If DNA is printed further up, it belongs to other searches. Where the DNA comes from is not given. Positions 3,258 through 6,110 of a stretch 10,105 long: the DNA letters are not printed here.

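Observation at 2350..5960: Stand-alone WYL-regulator + Cas3-like helicase/HD-nuclease two-gene module with no Cascade, adaptation genes or CRISPR array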

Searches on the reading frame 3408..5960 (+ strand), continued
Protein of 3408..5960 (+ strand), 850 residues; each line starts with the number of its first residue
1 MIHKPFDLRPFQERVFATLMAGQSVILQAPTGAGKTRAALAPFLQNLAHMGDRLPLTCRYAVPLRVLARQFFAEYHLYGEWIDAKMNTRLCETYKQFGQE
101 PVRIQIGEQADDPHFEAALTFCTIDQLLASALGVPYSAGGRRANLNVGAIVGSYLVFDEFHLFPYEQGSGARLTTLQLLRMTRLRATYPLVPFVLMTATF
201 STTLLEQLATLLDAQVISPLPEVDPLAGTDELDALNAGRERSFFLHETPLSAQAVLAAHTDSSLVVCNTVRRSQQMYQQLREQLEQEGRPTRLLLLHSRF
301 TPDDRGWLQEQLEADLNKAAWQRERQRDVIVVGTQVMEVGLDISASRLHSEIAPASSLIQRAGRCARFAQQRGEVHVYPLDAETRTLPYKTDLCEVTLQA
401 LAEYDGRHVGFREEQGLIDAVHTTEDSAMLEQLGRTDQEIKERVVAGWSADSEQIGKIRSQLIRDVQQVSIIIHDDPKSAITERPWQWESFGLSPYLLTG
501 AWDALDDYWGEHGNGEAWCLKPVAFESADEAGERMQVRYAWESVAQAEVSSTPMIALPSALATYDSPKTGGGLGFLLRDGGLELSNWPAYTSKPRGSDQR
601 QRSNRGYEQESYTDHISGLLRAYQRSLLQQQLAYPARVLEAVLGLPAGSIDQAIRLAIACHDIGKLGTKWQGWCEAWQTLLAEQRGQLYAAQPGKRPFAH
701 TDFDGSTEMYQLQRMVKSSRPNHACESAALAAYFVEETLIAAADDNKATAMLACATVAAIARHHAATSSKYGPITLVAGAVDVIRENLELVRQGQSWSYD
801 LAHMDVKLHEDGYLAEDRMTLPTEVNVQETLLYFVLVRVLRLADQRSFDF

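Call 26: search_protein_families(library=padloc, proteins=[L006:5549-5824:+, L006:5995-7926:+, L006:7930-8940:+, L006:8953-9672:+, L006:9669-10628:+, L006:11062-12075:+, L006:12351-12953:+, L006:1312-1527:+], max_evalue=0.001)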
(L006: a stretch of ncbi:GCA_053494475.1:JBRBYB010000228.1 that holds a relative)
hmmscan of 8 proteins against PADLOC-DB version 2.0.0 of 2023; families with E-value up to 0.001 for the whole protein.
L006:5549-5824:+ (91 aa): 0 families

L006:5995-7926:+ (643 aa): 1 family
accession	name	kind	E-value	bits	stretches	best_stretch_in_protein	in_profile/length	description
PDLC01417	Cas8a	-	1.2e-54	183.8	1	214-615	172-532/555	CAS-I-A; effector_LS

L006:7930-8940:+ (336 aa): 7 families
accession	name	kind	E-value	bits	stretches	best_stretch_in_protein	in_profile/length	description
PDLC01610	Cas7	-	1.3e-59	199.5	1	11-292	2-239/241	CAS-I; effector_G7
PDLC01298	Cas7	-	1.5e-34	117.7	1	12-282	2-247/262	CAS-I; effector_G7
PDLC00957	Cas7a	-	5.9e-33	112.4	1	9-293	3-275/284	"CRISPR-associated protein Cas7/Csa2, subtype I-A/APERN"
PDLC01455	Cas7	-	9.3e-28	95.5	1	8-302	4-233/268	CAS-I; effector_G7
PDLC00960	Cas7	-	1.6e-23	81.2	1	10-273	3-236/240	CRISPR-associated autoregulator DevR family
PDLC01263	Cas7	-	3.1e-19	67.6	1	16-272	3-201/205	CAS-I; effector_G7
PDLC01300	Cas7b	-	0.00083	16.8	0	116-256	77-188/266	CAS-I-B; effector_G7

L006:8953-9672:+ (239 aa): 1 family
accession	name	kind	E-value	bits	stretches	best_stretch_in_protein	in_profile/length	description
PDLC01390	Cas5a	-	5.4e-54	181.2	1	1-237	1-220/221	CAS-I-A; effector_G5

L006:9669-10628:+ (319 aa): 5 families
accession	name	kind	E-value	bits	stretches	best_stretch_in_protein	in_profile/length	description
PDLC01477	Cas6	-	3.3e-84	280.9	1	1-317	1-294/296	"CAS-I,CAS-II,CAS-III,CAS-IV,CAS-V,CAS-VI; crRNAmaturation"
PDLC01496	Cas6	-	1.2e-50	170.5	1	7-318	6-279/281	"CAS-I,CAS-II,CAS-III,CAS-IV,CAS-V,CAS-VI; crRNAmaturation"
PDLC01650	Cas6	-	5.1e-18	64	1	194-313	1-102/102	"CAS-I,CAS-II,CAS-III,CAS-IV,CAS-V,CAS-VI; crRNAmaturation"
PDLC02098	Cas6_IIIa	-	5.9e-06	24.9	1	8-317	3-199/200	-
PDLC01373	Cas6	-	0.00018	19.3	1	19-127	20-125/289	"CAS-I,CAS-II,CAS-III,CAS-IV,CAS-V,CAS-VI; crRNAmaturation"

L006:11062-12075:+ (337 aa): 31 families (the best 25 are shown)
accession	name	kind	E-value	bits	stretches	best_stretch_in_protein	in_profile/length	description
PDLC02066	Cas1b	-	5.2e-102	339.5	1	1-325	1-321/322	-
PDLC00927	Cas1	-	2e-74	248.7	1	3-330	2-326/327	CRISPR-associated endonuclease Cas1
PDLC01248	Cas1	-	4.8e-74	247.4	1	2-325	2-289/289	"CAS-I,CAS-II,CAS-III,CAS-IV,CAS-V,CAS-VI; acquisition_1"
PDLC01608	Cas1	-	2.3e-72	241.8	1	3-289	1-272/276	"CAS-I,CAS-II,CAS-III,CAS-IV,CAS-V,CAS-VI; acquisition_1"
PDLC02062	Cas1_II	-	1.3e-68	229.7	1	3-337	4-317/317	-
PDLC00928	Cas1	-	2.8e-68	228.3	1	2-325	2-315/315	Cas1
PDLC01249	Cas1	-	2.6e-67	224.9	1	3-267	1-238/246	"CAS-I,CAS-II,CAS-III,CAS-IV,CAS-V,CAS-VI; acquisition_1"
PDLC01449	Cas1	-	1.2e-66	222.8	1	4-327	5-284/285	"CAS-I,CAS-II,CAS-III,CAS-IV,CAS-V,CAS-VI; acquisition_1"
PDLC02063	Cas1_IIIb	-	1e-59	200.6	1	3-337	313-617/617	-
PDLC02025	Cas1d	-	2.2e-57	193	1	2-335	3-315/316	-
PDLC01747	Cas1g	-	7.9e-54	181.1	1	2-334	199-521/523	-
PDLC01334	Cas1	-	4.9e-52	175.3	1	7-334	9-336/336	"CAS-I,CAS-II,CAS-III,CAS-IV,CAS-V,CAS-VI; acquisition_1"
PDLC00923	Cas1c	-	1.4e-51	173.8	1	7-335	10-340/340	"CRISPR-associated endonuclease Cas1, subtype I-C/DVULG"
PDLC01743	Cas1c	-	2e-51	173.2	1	4-335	9-336/337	-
PDLC02064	Cas1a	-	1e-49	167.6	1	3-335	4-276/277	-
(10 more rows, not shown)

L006:12351-12953:+ (200 aa): 22 families
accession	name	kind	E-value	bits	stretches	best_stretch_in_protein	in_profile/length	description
PDLC02083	Cas4_II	-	3e-31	107.3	1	7-198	2-185/186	-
PDLC00943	Cas4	-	2.9e-28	97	1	8-197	2-179/180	CRISPR-associated protein Cas4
PDLC01250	Cas4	-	2.3e-24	84.5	1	8-196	2-167/168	"CAS-I,CAS-II,CAS-III,CAS-IV,CAS-V,CAS-VI; acquisition_associated"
PDLC01447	Cas4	-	1.9e-22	78.4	1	6-198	4-159/161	"CAS-I,CAS-II,CAS-III,CAS-IV,CAS-V,CAS-VI; acquisition_associated"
PDLC02034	Cas4d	-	1.4e-20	71.7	1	5-196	4-180/192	-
PDLC00944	Cas4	-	9.2e-19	66.3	1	9-196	3-176/177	Cas4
PDLC02035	Cas4d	-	2.1e-18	64.5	1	4-196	3-174/196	-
PDLC01773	Cas4c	-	1.8e-17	61.5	1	44-197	55-194/229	-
PDLC01611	Cas4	-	2.1e-17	61.9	1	9-196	2-156/158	"CAS-I,CAS-II,CAS-III,CAS-IV,CAS-V,CAS-VI; acquisition_associated"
PDLC01747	Cas1g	-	2.4e-16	57.4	1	13-196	7-176/523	-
PDLC02085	Cas4a2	-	1.3e-13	49.7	1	6-197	1-162/166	-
PDLC02087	Cas4b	-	3.5e-12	44.8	1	7-196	3-188/189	-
PDLC02067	Cas1b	-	5.3e-11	40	1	65-196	42-174/533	-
PDLC01775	Cas4c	-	2.2e-07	29.2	1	102-196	14-108/131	-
PDLC01774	Cas4c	-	8.5e-07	26.9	1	65-196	59-190/213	-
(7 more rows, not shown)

L006:1312-1527:+ (71 aa): 10 families
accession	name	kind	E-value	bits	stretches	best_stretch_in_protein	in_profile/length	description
PDLC01766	Cas3c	-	1.7e-09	34.4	1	6-67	4-64/1009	-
PDLC01857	CARF3--CARF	-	4.3e-06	24.5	1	21-61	139-181/201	-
PDLC03963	SoFic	-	3e-05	21.6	1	9-67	292-353/361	-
PDLC01852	CARF3--CARF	-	4.2e-05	21.6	1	11-63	145-196/208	-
PDLC01858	CARF3--CARF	-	5.5e-05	21.2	1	17-61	151-194/204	-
PDLC01457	WYL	-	6.6e-05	20.6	1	11-61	5-56/229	"CAS-I,CAS-II,CAS-III,CAS-IV,CAS-V,CAS-VI; associated_signaling"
PDLC01044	Csa3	-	0.00013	19.9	1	18-57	145-181/194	Type I-A associated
PDLC01434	CasR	-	0.00014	19.7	1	18-62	136-179/191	"CAS-I,CAS-II,CAS-III,CAS-IV,CAS-V,CAS-VI; associated_signaling"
PDLC01720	Csa3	-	0.00019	19.9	1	16-66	31-87/118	Csa3_1_CAS-I-II-III-IV-V-VI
PDLC04370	PDC-M05A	-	0.00046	18.1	1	6-71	14-77/194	-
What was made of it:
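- On Subtype I-A: PADLOC Cas8a and Cas5a profiles match the orthologous operon strongly (call 26).
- Closest known: Type I-A effector module and Cas3'. Same: In the orthologous operons the large subunit and Cas5 match the profiles labelled CAS-I-A (Cas8a 1.2e-54, Cas5a 5.4e-54), and Cas7 is DevR/Csa2-like (call 26).
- The effector genes match Cas8a at 1.2e-54, Cas5a at 5.4e-54, and Cas7, Cas6, Cas1 and Cas4 profiles (call 26).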

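Call 27: search_protein_families(library=ncbifam, proteins=[L006:5549-5824:+, L006:5995-7926:+, L006:7930-8940:+, L006:8953-9672:+, L006:9669-10628:+, L006:11062-12075:+, L006:12351-12953:+, L006:2693-5311:+], max_evalue=0.001)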
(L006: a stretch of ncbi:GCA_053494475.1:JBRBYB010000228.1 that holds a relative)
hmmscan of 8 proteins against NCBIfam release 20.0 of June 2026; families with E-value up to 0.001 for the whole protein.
L006:5549-5824:+ (91 aa): 0 families

L006:5995-7926:+ (643 aa): 0 families

L006:7930-8940:+ (336 aa): 2 families
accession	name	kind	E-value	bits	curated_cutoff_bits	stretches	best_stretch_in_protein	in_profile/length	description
TIGR02583.1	DevR_archaea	exception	2.2e-32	112.4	212.6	1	9-293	3-275/284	type I-A CRISPR-associated protein Cas7/Csa2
TIGR01875.1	cas_MJ0381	subfamily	6.1e-23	81.2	67.3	1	10-273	3-236/240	DevR family CRISPR-associated autoregulator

L006:8953-9672:+ (239 aa): 0 families

L006:9669-10628:+ (319 aa): 0 families

L006:11062-12075:+ (337 aa): 10 families
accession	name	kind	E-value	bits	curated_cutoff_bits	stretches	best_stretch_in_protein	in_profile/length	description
TIGR00287.1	cas1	equivalog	7.5e-74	248.7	71.7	1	3-330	2-326/327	CRISPR-associated endonuclease Cas1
NF049935.1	cas4g_cas1g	exception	1e-51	176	560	1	2-334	216-544/546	CRISPR-associated endonuclease Cas4g/Cas1g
TIGR03640.1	cas1_DVULG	exception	5.2e-51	173.8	385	1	7-335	10-340/340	type I-C CRISPR-associated endonuclease Cas1c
TIGR04093.1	cas1_CYANO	exception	2.3e-47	161.6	385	1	11-335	11-333/334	type I-D CRISPR-associated endonuclease Cas1d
TIGR03983.1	cas1_MYXAN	equivalog_domain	1.4e-36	126.2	358.05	1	3-273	14-277/347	type I-MYXAN CRISPR-associated endonuclease Cas1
TIGR04329.1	cas1_PREFRAN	exception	3.3e-24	85.5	300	1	26-260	34-245/317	type V CRISPR-associated endonuclease Cas1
TIGR03641.1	cas1_HMARI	exception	6.5e-24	84.8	304.1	1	12-336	11-323/324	type I-B CRISPR-associated endonuclease Cas1b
TIGR03639.1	cas1_NMENI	exception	5.8e-20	71.7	120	2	169-267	146-235/278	type II CRISPR-associated endonuclease Cas1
TIGR03638.1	cas1_ECOLI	exception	5.1e-11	42.3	215.6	1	138-256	105-223/269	type I-E CRISPR-associated endonuclease Cas1e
TIGR03637.1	cas1_YPEST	exception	3e-06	26.9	150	1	38-256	45-263/307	type I-F CRISPR-associated endonuclease Cas1f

L006:12351-12953:+ (200 aa): 3 families
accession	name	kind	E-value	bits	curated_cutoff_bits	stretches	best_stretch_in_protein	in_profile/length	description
TIGR00372.1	cas4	equivalog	1.1e-27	97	65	1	8-197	2-179/180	CRISPR-associated protein Cas4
NF049935.1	cas4g_cas1g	exception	1.4e-17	63.4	560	1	7-196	2-189/546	CRISPR-associated endonuclease Cas4g/Cas1g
TIGR03491.1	TIGR03491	subfamily_domain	1.2e-06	27.8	97.45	1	77-199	87-207/462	TM0106 family RecB-like putative nuclease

L006:2693-5311:+ (872 aa): 12 families
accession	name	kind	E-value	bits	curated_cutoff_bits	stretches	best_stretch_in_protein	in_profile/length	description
TIGR02621.3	cas3_GSU0051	exception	6.8e-54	184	400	1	9-463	16-452/854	type I-G CRISPR-associated helicase/endonuclease Cas3g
TIGR01587.1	cas3_core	equivalog_domain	6.6e-47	160.3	102.45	1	24-412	2-356/358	CRISPR-associated helicase Cas3'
NF007248.0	PRK09694.1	equivalog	1.1e-19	70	569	1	120-380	409-664/878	CRISPR-associated helicase/endonuclease Cas3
TIGR04121.1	DEXH_lig_assoc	equivalog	3e-16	58.3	850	1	2-389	9-357/804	ligase-associated DNA damage response DEXH box helicase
TIGR03158.1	cas3_cyano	exception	6.4e-09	35.4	69.1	0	158-224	147-212/357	type I-D CRISPR-associated helicase Cas3'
NF002654.0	PRK02362.1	equivalog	3.7e-06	25.5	887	0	12-116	30-125/739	ATP-dependent DNA helicase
NF008744.0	PRK11776.1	equivalog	8e-06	24.7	524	0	7-49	27-69/460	ATP-dependent RNA helicase DbpA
NF010338.0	PRK13767.1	equivalog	5e-05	21.7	849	1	7-75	34-100/877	ATP-dependent helicase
TIGR01596.1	cas3_HD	equivalog_domain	6.5e-05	23.1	43.45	1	656-794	17-110/178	CRISPR-associated endonuclease Cas3''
NF053631.1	RNA_helic_CshA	equivalog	0.0001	21.3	646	0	9-48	24-63/434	degradosome RNA helicase CshA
NF008394.0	PRK11192.1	equivalog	0.00017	20.6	507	1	11-54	30-73/441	ATP-dependent RNA helicase SrmB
NF010337.0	PRK13766.1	equivalog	0.0009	17.4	610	0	340-388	427-476/781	Hef nuclease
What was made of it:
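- Closest known: Type I-G. Different: The cas4g_cas1g fusion model scores 176 against a cut-off of 560 (calls 26, 27).
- Closest known: Type I-A effector module and Cas3'. Different: The I-A Cas7 equivalog is not reached: 112 bits against a cut-off of 212.6 (call 27).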

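Call 29: find_related_loci(query=A2, collection=genome_contigs, flank=10000)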
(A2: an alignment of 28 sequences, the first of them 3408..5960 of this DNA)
Query A2 (850 aa) in genome_contigs; peptide patterns used: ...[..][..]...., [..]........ (x = any residue, [..] = any of these).
599 stretches matched a pattern (row limit reached: there are more); 415 encode a relative of the query (tblastn E <= 1e-3); the best 80 are kept; 80 distinct loci.
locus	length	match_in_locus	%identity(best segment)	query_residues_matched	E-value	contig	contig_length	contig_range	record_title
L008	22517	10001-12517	47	8-850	0e+0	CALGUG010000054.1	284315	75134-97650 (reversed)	MAG TPA_asm: uncultured Chloroflexales bacterium isolate SRR4028131_bin.55_CONCOCT_v1.1_MAG genome assembly, contig: ERZ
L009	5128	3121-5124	55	4-638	0e+0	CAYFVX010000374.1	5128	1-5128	MAG TPA_asm: uncultured Chloroflexaceae bacterium isolate ERP107533_co1_152 genome assembly, contig: NODE_21555_length_5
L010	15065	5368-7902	49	8-850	0e+0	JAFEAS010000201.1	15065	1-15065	MAG: Chloroflexi bacterium SZAS-1 CHLO-KAN-1__201__length-15065, whole genome shotgun sequence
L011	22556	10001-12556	45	6-847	0e+0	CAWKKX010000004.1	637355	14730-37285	MAG: uncultured Chloroflexia bacterium isolate MFD04580.bin.2.112 genome assembly, contig: contig_20812, whole genome sh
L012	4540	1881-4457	45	3-850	0e+0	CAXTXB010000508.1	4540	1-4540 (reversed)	MAG TPA_asm: uncultured Dictyobacter sp. isolate public_SRR14722086_metawrap_bin.5 genome assembly, contig: public_SRR14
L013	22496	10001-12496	47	6-848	0e+0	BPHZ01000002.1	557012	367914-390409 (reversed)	MAG: Herpetosiphonaceae bacterium KatS3mg057 DNA, contig_15757, whole genome shotgun sequence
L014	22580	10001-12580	44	8-850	0e+0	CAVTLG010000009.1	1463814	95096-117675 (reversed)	MAG: uncultured Chloroflexia bacterium isolate MFD06714.bin.2.100 genome assembly, contig: contig_48245, whole genome sh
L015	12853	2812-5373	44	8-850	0e+0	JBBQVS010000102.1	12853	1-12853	MAG: Ktedonobacterales bacterium isolate Co_metawrap_2008 Cmw_2008_k141_18447687_length_12853_cov_12.0000, whole genome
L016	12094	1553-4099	42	6-850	0e+0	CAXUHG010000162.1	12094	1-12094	MAG TPA_asm: uncultured Ktedonobacteraceae bacterium isolate public_SRR14722086_metawrap_bin.6 genome assembly, contig:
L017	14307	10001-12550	41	8-850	0e+0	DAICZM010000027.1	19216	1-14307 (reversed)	MAG TPA_asm: Ktedonobacterales bacterium isolate clean319 NODE_27_length_19216_cov_3.640681, whole genome shotgun sequen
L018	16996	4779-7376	43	10-847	0e+0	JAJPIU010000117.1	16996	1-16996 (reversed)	MAG: Proteobacteria bacterium isolate Centralia_MAG_377 k107_18314716, whole genome shotgun sequence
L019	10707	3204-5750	44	7-847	0e+0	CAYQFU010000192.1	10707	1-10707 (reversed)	MAG TPA_asm: uncultured Ktedonobacterales bacterium isolate SRP272529_co2_314 genome assembly, contig: NODE_11296_length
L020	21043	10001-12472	43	8-822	0e+0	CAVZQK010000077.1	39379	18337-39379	MAG: uncultured Chloroflexia bacterium isolate MFD09603.bin.2.180 genome assembly, contig: contig_76922, whole genome sh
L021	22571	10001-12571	42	6-847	1e-174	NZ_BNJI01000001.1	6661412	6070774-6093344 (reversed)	Ktedonobacter sp. SOSP1-85 sequence1, whole genome shotgun sequence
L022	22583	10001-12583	41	6-850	1e-173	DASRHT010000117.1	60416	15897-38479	MAG TPA_asm: Ktedonobacteraceae bacterium isolate SMAG_U10091 k141_634888, whole genome shotgun sequence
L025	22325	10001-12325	38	11-847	7e-144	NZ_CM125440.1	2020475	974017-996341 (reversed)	Desulfothermobacter acidiphilus strain 3408-1 chromosome, whole genome shotgun sequence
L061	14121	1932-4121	37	8-789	3e-124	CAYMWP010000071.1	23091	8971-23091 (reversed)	MAG TPA_asm: uncultured Anaerolineales bacterium isolate binchicken_co334_151 genome assembly, contig: NODE_3686_length_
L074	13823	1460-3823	36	7-847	6e-123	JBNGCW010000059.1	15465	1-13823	MAG: Anaerolineae bacterium isolate E05-010 bin29.fa-59, whole genome shotgun sequence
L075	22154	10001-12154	38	10-780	4e-122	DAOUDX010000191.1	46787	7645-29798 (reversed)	MAG TPA_asm: Anaerolineae bacterium isolate N2_102 k133_871249, whole genome shotgun sequence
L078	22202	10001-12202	37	5-788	4e-121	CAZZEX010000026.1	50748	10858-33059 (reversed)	MAG TPA_asm: uncultured Anaerolineales bacterium isolate SRP214966_co5_324 genome assembly, contig: NODE_334_length_5074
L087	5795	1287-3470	37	10-789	3e-120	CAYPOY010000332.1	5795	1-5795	MAG TPA_asm: uncultured Anaerolineales bacterium isolate SRP214966_co5_314 genome assembly, contig: NODE_15710_length_57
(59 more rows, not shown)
